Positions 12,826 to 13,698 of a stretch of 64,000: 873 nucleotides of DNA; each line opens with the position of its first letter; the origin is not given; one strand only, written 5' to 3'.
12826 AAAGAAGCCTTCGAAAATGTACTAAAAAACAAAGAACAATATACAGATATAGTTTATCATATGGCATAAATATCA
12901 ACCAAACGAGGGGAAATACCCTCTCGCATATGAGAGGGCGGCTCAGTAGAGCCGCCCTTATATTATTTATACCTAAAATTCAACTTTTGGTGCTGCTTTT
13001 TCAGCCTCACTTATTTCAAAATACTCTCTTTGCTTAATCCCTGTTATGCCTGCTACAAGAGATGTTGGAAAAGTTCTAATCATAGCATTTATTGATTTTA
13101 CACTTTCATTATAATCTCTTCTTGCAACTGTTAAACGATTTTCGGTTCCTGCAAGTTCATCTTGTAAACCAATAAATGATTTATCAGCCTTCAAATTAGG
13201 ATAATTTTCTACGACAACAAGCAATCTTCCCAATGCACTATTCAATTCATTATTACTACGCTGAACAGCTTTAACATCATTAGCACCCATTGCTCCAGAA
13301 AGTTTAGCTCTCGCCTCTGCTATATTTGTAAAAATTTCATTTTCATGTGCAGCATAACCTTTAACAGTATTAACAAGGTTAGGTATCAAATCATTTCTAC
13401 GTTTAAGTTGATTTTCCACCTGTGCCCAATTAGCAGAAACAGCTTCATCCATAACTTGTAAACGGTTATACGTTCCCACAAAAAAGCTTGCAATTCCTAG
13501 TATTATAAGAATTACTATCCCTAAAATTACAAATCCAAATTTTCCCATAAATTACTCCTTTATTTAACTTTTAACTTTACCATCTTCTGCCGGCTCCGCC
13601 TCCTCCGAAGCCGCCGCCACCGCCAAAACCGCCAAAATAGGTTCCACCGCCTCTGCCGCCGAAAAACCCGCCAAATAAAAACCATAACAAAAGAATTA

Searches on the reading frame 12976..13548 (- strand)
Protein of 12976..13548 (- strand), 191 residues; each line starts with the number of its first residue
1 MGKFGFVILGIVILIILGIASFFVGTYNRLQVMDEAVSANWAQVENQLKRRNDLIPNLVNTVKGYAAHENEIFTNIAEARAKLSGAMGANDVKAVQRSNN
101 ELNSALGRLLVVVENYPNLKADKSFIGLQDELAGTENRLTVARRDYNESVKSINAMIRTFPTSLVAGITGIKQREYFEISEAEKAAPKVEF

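Call 28: find_encoding_contigs(protein=window:12976-13548:-, flank=10000, max_places=1)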
Protein window:12976-13548:- (191 aa): 24 contigs read that carry it; 1 place shown.
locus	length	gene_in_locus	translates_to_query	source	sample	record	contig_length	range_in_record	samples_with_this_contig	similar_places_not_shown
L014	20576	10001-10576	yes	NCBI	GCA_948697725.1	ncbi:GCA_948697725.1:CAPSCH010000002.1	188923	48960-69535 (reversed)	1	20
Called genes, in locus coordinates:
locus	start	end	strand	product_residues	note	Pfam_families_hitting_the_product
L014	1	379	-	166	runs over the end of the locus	PF01281:Ribosomal_L9_N, PF03948:Ribosomal_L9_C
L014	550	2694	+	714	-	-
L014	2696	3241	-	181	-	PF00625:Guanylate_kin, PF13671:AAA_33 (faint)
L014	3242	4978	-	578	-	PF02776:TPP_enzyme_N, PF00205:TPP_enzyme_M, PF02775:TPP_enzyme_C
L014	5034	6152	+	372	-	-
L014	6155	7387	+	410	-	PF05496:RuvB_N, PF14532:Sigma54_activ_2 (weak), PF07728:AAA_5, PF13173:AAA_14, PF20720:nSTAND3 (weak), PF00004:AAA, PF16193:AAA_assoc_2, PF12002:MgsA_C, +4 more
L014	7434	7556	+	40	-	-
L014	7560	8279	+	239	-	-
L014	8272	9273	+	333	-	PF00764:Arginosuc_synth (weak), PF03054:tRNA_Me_trans, PF20259:tRNA_Me_trans_M, PF20258:tRNA_Me_trans_C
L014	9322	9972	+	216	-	-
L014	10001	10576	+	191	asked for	PF04011:LemA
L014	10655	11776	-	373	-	-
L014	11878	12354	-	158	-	PF03167:UDG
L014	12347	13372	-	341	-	PF01063:Aminotran_4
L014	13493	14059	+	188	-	-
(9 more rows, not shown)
